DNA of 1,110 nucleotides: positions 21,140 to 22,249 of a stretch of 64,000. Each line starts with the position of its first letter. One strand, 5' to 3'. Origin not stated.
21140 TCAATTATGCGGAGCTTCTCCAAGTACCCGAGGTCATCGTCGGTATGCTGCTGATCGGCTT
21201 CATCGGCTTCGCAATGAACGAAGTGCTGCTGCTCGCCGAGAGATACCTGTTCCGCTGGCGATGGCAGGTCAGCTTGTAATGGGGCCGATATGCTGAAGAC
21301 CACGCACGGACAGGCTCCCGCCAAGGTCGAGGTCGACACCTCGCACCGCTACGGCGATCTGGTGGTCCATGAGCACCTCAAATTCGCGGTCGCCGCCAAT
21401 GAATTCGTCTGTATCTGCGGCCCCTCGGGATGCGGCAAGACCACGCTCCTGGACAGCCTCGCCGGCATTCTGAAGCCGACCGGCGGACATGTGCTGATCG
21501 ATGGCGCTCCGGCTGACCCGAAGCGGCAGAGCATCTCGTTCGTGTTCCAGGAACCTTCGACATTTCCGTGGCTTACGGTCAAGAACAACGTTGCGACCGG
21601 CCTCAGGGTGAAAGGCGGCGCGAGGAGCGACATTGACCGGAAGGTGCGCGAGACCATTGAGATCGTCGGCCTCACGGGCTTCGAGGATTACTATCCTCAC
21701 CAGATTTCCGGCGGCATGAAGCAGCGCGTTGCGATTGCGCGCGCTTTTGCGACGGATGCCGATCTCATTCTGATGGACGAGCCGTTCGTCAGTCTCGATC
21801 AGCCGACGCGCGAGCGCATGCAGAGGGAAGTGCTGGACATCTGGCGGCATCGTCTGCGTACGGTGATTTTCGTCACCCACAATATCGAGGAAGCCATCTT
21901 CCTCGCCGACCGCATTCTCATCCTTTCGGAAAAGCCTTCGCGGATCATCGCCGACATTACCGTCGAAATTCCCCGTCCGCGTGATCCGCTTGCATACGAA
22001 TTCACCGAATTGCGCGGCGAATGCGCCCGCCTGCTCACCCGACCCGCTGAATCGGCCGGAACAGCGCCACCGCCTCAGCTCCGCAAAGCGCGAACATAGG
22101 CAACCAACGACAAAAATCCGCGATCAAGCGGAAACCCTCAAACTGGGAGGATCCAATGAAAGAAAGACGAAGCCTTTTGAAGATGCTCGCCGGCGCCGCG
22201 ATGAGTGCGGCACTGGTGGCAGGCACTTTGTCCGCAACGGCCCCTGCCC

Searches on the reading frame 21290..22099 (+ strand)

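Call 17: search_protein_families(library=pfam, proteins=[window:21290-22099:+], max_evalue=0.001)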
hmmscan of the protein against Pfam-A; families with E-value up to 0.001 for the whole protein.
window:21290-22099:+ (269 aa): 9 families
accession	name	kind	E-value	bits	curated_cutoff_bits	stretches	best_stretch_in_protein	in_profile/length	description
PF00005.33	ABC_tran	-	1.5e-31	110.3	25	1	29-166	3-136/137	ABC transporter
PF13304.12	AAA_21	-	4.3e-07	30.7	27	0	39-92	1-60/304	AAA domain, putative AbiEii toxin, Type IV TA system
PF02463.25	SMC_N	-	2.7e-06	27.4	40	1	36-179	23-181/220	RecF/RecN/SMC N terminal domain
PF13476.12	AAA_23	-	6.3e-05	24.1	27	1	30-61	15-43/201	AAA domain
PF13555.12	AAA_29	-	9.2e-05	22.6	27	1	34-65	19-50/61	P-loop containing region of AAA domain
PF13401.12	AAA_22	-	0.00063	20.5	27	0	38-109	6-62/130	AAA domain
PF03215.21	Rad17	-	0.00075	19.9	23.8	0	38-62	46-70/186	Rad17 P-loop domain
PF01078.27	Mg_chelatase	-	0.00075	19.4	20.3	0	22-64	7-49/207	Magnesium chelatase, subunit ChlI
PF13238.12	AAA_18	-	0.00091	20.1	29.4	0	40-59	1-20/128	AAA domain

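Call 48: search_protein_families(library=ncbifam, proteins=[window:21290-22099:+], max_evalue=0.00001)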
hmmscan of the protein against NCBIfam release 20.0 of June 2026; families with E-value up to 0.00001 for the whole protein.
window:21290-22099:+ (269 aa): 182 families (the best 25 are shown)
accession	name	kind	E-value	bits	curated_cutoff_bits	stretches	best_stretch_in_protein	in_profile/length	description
NF040729.1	ABC_ATP_SaoA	equivalog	2e-61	207.6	360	1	26-249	20-243/248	ABC transporter ATP-binding protein SaoA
TIGR03265.1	PhnT2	equivalog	7.1e-57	193.2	457.7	1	17-214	10-210/353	putative 2-aminoethylphosphonate ABC transporter ATP-binding protein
NF008421.0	PRK11248.1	equivalog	8.4e-57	192.6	357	1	20-227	10-217/255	taurine ABC transporter ATP-binding subunit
TIGR01184.1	ntrCD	subfamily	2e-55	187.9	291.8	1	30-234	4-211/230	nitrate ABC transporter ATP-binding protein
TIGR01186.1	proV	subfamily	1.1e-53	182.6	326.6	1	28-214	10-205/363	betaine/proline/choline family ABC transporter ATP-binding protein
TIGR01187.1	potA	subfamily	6.9e-52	176.5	355.6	1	43-214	2-176/325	polyamine ABC transporter ATP-binding protein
TIGR00968.1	3a0106s01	subfamily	3.6e-51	174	342.75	1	16-214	5-206/237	sulfate ABC transporter ATP-binding protein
NF008420.0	PRK11247.1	equivalog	5.3e-51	173.3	395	1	17-254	18-248/257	aliphatic sulfonates ABC transporter ATP-binding protein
NF006987.0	PRK09452.1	equivalog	5.8e-51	173.3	482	1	18-214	24-223/378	spermidine/putrescine ABC transporter ATP-binding protein PotA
NF043075.1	MMSYN1_0197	equivalog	6.7e-51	173.2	550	1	18-214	9-208/341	spermidine/putrescine ABC transporter ATP-binding protein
TIGR03258.1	PhnT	equivalog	1.1e-50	172.7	499.15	1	13-214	9-215/359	2-aminoethylphosphonate ABC transport system ATP-binding subunit PhnT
NF040840.2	tungstate_WtpC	equivalog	1.9e-49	168.8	440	1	21-214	11-206/347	tungstate ABC transporter ATP-binding protein WtpC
TIGR03415.1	ABC_choXWV_ATP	equivalog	9.7e-47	159.7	483.75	1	19-214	32-240/382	choline ABC transporter ATP-binding protein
NF008653.0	PRK11650.1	subfamily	2e-46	158.7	432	1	20-214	12-210/357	sn-glycerol-3-phosphate ABC transporter ATP-binding protein UgpC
NF008513.0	PRK11432.1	equivalog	1.5e-45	155.7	496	1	18-214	13-212/351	ferric ABC transporter ATP-binding protein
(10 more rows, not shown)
